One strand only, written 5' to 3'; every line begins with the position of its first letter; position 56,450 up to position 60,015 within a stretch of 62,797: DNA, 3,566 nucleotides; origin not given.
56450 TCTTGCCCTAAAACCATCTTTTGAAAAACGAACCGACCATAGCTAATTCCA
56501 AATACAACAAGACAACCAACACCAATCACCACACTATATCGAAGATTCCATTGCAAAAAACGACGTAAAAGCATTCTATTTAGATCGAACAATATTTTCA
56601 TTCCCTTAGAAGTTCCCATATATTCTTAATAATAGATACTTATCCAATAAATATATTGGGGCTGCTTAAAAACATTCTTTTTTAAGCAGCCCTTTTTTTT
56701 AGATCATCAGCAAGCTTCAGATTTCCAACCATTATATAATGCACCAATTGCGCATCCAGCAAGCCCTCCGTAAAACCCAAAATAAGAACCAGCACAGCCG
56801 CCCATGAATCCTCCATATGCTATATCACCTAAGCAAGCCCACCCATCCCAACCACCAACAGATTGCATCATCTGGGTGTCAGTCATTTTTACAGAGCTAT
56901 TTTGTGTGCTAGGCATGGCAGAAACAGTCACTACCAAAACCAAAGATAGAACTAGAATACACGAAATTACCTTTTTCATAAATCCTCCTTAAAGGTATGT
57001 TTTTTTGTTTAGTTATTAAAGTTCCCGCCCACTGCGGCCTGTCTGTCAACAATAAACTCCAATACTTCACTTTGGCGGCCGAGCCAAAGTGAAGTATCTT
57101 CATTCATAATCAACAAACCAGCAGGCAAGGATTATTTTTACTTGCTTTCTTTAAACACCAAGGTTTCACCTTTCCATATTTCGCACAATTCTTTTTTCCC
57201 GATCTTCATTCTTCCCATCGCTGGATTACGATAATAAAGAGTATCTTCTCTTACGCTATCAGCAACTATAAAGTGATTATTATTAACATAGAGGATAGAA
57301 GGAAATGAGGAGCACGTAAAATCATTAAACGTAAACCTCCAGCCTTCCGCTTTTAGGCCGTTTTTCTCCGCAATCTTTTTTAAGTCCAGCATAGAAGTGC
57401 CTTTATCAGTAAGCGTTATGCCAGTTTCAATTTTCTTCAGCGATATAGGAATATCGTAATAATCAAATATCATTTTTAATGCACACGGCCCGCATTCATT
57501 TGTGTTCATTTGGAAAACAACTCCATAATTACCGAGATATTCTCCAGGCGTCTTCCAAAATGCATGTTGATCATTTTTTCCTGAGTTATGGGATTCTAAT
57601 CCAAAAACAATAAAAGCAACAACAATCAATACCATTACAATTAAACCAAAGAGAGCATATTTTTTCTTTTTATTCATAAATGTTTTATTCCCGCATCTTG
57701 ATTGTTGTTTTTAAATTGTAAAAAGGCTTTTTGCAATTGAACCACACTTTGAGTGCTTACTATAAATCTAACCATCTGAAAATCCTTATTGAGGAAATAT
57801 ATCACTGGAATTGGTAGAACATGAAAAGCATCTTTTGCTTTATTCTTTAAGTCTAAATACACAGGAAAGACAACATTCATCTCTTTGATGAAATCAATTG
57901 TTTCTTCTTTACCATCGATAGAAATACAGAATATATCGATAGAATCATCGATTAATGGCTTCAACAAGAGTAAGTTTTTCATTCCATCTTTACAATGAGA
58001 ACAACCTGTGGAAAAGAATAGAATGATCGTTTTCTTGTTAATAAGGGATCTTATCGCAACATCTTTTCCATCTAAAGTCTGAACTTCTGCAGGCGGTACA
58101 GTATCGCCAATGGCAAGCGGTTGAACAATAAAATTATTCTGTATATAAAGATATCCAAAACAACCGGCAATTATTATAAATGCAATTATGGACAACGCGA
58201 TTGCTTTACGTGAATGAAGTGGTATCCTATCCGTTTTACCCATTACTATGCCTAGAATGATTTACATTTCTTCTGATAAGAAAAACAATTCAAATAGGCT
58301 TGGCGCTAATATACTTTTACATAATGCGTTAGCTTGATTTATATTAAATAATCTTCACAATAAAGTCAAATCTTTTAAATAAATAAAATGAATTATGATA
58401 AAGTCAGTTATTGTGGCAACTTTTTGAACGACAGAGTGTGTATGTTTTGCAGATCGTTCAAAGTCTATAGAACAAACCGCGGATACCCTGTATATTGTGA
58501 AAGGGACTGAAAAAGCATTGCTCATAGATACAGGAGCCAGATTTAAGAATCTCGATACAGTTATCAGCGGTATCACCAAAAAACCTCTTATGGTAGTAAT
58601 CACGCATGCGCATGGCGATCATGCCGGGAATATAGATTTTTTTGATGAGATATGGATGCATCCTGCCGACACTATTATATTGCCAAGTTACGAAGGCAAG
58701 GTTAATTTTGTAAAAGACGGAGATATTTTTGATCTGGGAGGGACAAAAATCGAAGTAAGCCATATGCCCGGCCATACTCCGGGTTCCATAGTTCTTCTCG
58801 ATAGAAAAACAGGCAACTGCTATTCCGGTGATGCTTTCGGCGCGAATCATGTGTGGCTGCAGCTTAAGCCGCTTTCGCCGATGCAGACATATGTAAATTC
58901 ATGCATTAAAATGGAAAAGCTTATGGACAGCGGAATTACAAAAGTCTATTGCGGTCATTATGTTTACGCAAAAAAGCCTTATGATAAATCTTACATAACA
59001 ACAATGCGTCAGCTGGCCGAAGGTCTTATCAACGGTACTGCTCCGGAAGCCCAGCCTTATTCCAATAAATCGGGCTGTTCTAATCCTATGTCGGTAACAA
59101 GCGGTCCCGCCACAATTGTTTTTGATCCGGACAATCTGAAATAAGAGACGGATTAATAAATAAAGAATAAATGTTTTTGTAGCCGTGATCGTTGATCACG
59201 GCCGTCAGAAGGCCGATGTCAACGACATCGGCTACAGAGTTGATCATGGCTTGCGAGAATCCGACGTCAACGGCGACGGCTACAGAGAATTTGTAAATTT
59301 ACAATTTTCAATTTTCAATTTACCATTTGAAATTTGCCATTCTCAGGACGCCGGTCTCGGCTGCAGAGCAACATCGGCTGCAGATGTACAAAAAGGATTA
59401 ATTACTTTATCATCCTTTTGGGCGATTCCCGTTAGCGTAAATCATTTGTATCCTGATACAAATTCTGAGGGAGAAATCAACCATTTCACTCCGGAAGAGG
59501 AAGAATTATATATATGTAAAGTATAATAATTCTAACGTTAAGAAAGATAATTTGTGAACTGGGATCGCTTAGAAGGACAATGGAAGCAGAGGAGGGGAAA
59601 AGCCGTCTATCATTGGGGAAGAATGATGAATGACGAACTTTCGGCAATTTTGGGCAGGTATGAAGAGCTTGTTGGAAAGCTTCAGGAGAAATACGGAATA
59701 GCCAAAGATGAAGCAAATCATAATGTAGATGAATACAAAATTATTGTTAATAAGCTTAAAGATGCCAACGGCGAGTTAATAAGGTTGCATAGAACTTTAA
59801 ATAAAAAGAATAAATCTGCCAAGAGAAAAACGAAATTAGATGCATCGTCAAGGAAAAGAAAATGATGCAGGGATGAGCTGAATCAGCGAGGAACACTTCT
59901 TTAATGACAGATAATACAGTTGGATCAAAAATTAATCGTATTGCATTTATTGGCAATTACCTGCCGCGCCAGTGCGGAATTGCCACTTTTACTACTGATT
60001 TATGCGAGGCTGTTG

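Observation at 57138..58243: Stand-alone C39 peptidase with a Cys-His-Asn arrangement, translationally coupled to a CxxC thioredoxin; both predicted to face the periplasm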

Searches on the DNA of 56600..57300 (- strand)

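Call 32: search_rna_families(source=window, start=56600, end=57300, threshold=evalue, max_evalue=5)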
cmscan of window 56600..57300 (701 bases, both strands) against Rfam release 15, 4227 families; matches with E-value up to 5: 13.
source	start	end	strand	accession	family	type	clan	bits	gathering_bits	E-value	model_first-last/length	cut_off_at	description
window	56966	57101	+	RF00515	PyrR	Cis-reg;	-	20.5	54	2.7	1-115/115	no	PyrR binding site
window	56626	56699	+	RF01489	sbrA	Gene; sRNA;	-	20.1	45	0.18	1-71/71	no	Listeria sRNA sbrA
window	56646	56765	+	RF01094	RF_site6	Cis-reg; frameshift_element;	-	19.5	90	2.9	1-118/118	no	Polymerase ribosomal frameshift site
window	56629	56701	+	RF02430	SpF19_sRNA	Gene; sRNA;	-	19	60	1.5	1-99/99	no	Streptococcus sRNA SpF19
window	57015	57151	-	RF01808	MicX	Gene; sRNA;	-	18.6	75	0.12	1-194/194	no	MicX Vibrio cholerae sRNA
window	57068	57133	+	RF04331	Plastid-clpP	Cis-reg;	-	18.4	55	2.5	1-69/69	no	Plastid-clpP 5UTR RNA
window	57078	57114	-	RF00440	SNORD37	Gene; snRNA; snoRNA; CD-box;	-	18.3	45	0.91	1-65/65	no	Small nucleolar RNA SNORD37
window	56660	56697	+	RF03528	mir-1264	Gene; miRNA;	-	17.1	79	1.9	1-67/67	no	mir-1264 microRNA precursor family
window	57063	57096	-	RF01940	hvt-mir-H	Gene; miRNA;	-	16.4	96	1.4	1-64/64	no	hvt-mir-H9 microRNA precursor family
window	56879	57021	+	RF02863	sRNA_2410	Gene; sRNA;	-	16.3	61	4.5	1-196/196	no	Enterococcus sRNA 2410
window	56622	56719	+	RF02436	SpF43_sRNA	Gene; sRNA;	-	16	70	4.2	1-99/99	no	Streptococcus sRNA SpF43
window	56657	56726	-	RF01472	rli40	Gene; sRNA;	-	14.2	100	0.48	1-263/263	no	Listeria sRNA rli40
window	56636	56696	+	RF02763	IsrM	Gene; sRNA;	-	10.8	376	1.6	1-329/329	no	IsrM sRNA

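Call 52: build_rna_model(alignment_id=A2)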
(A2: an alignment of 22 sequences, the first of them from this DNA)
Model R1 built from alignment A2 (22 sequences, 117 columns); structure: RNAalifold consensus.
model positions 114; base pairs 34; branch points 0; effective number of sequences 4.36; information 0.59 bits per position. Calibrated on 0.2 Mb of random sequence (short: E-values are rough).
structure used (alignment columns):
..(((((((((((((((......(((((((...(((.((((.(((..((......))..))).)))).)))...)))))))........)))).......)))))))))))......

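Call 53: search_with_rna_model(model_id=R1, sources=[window, L001, L003, L004, L005, L006, L007, L008, L009, L011, L012, L013, L014, L015, L016, L017, L018, L019, L020, L021, L022, L023, L024, L025, L026, L027, L028, L029, L030, L031, L032, L033, L034, L035, L036, L037, L038, L039, L040, L041, L042, L043], max_evalue=0.1, make_alignment=true)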
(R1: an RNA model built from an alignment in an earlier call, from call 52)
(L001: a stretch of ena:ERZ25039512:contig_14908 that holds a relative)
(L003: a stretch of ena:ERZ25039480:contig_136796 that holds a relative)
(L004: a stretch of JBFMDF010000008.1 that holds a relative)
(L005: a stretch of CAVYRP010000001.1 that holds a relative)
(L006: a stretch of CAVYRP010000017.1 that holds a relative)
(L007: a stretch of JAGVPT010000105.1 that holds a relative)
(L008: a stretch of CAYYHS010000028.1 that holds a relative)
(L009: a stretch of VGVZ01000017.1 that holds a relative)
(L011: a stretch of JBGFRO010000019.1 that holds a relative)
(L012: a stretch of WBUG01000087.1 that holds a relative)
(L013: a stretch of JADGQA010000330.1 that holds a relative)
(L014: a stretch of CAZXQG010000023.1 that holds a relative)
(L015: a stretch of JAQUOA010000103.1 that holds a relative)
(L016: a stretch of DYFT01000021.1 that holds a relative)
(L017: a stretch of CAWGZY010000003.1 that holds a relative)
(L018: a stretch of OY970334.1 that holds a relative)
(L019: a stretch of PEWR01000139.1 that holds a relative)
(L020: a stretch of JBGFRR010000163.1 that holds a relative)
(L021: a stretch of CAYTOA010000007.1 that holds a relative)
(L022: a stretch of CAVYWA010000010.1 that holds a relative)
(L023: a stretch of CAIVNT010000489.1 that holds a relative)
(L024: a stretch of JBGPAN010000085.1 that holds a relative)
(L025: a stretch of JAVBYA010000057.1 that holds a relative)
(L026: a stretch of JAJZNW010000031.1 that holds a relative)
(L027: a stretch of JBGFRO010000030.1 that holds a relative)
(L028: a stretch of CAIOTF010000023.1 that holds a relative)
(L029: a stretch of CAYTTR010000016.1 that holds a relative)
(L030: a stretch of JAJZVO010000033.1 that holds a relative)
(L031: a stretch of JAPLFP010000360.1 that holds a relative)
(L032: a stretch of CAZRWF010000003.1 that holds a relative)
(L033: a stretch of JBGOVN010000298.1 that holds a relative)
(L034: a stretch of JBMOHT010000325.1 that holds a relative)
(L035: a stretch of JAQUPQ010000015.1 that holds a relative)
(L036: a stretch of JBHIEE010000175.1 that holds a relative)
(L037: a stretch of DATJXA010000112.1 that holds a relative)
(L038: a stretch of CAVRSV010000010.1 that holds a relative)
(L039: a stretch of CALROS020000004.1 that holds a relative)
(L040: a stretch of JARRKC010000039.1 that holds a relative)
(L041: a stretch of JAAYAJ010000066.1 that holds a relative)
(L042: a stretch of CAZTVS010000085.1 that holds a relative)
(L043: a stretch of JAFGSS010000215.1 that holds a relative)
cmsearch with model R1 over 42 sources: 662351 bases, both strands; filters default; matches with E-value up to 0.1: 36.
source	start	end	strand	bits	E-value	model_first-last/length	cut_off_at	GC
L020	5697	5810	+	111.7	4.5e-25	1-114/114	no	0.55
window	57018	57131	-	105.3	1.9e-23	1-114/114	no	0.47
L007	9764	9876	+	99.3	6.1e-22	1-114/114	no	0.55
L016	1248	1359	+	99.1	6.9e-22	1-114/114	no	0.51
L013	408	520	+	99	7.3e-22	1-114/114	no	0.57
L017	10524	10636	+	96.8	2.5e-21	1-114/114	no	0.49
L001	8615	8726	+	96.1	3.9e-21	1-114/114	no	0.46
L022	10524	10636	+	95.9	4.3e-21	1-114/114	no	0.53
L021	10406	10517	+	95.4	5.9e-21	1-114/114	no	0.54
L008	705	818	+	94.7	8.4e-21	1-114/114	no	0.58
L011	11039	11151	+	94.6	9e-21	1-114/114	no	0.63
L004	10539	10652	+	94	1.3e-20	1-114/114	no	0.52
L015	1563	1673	+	93.3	1.9e-20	1-114/114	no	0.41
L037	8107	8220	+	93.3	1.9e-20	1-114/114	no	0.59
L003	1594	1704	+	92.3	3.4e-20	1-114/114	no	0.49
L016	6215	6326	+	91.8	4.6e-20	1-114/114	no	0.51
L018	10387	10499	+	90.3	1.1e-19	1-114/114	no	0.53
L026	10574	10687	+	89.2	2e-19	1-114/114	no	0.58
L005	10679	10790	+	87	7.5e-19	1-114/114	no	0.38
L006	4360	4471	+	87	7.5e-19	1-114/114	no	0.38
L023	7475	7586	+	86.2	1.2e-18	1-114/114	no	0.44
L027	10542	10652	+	81.8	1.5e-17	1-114/114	no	0.6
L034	1219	1327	+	80.3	3.5e-17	1-114/114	no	0.5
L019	10476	10590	+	77.6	1.7e-16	1-114/114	no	0.54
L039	344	452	+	73.9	1.5e-15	1-114/114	no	0.53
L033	1198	1308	+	69.1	2.4e-14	1-114/114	no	0.58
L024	2996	3105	+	66.3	1.2e-13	1-114/114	no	0.6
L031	10444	10554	+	64.5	3.5e-13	1-114/114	no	0.61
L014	10420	10531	+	61.1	2.4e-12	1-114/114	no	0.38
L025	10408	10516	+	55.5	6.3e-11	1-114/114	no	0.64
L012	4576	4682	+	52.2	4.1e-10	1-114/114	no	0.61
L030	10574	10683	+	39.8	5.7e-07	1-114/114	no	0.61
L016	8652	8750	+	33.3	2.4e-05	1-114/114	no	0.59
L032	8741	8850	+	24.3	0.0044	1-114/114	no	0.65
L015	1559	1669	-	23.1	0.0086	1-114/114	no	0.41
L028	11037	11142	+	20.1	0.05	1-114/114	no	0.33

Alignment A3: 36 matches aligned to the model, 128 columns, each read 5' to 3' on its own strand. Consensus structure (alignment columns), stored with it:
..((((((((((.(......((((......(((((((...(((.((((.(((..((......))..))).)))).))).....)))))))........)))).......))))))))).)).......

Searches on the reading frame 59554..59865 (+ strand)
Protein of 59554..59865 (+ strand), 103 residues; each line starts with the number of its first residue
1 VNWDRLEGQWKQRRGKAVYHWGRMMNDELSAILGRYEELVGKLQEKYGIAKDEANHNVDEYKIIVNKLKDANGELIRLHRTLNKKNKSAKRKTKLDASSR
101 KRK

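Call 42: search_protein_families(library=pfam, proteins=[window:59554-59865:+], max_evalue=0.01)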
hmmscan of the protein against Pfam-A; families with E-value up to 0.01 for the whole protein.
window:59554-59865:+ (103 aa): 2 families
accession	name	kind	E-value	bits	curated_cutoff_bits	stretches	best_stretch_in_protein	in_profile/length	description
PF05532.17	CsbD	-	2.8e-13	50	40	1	4-55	1-52/53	CsbD-like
PF10732.14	DUF2524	-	0.0088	16.7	25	0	28-88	6-66/84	Protein of unknown function (DUF2524)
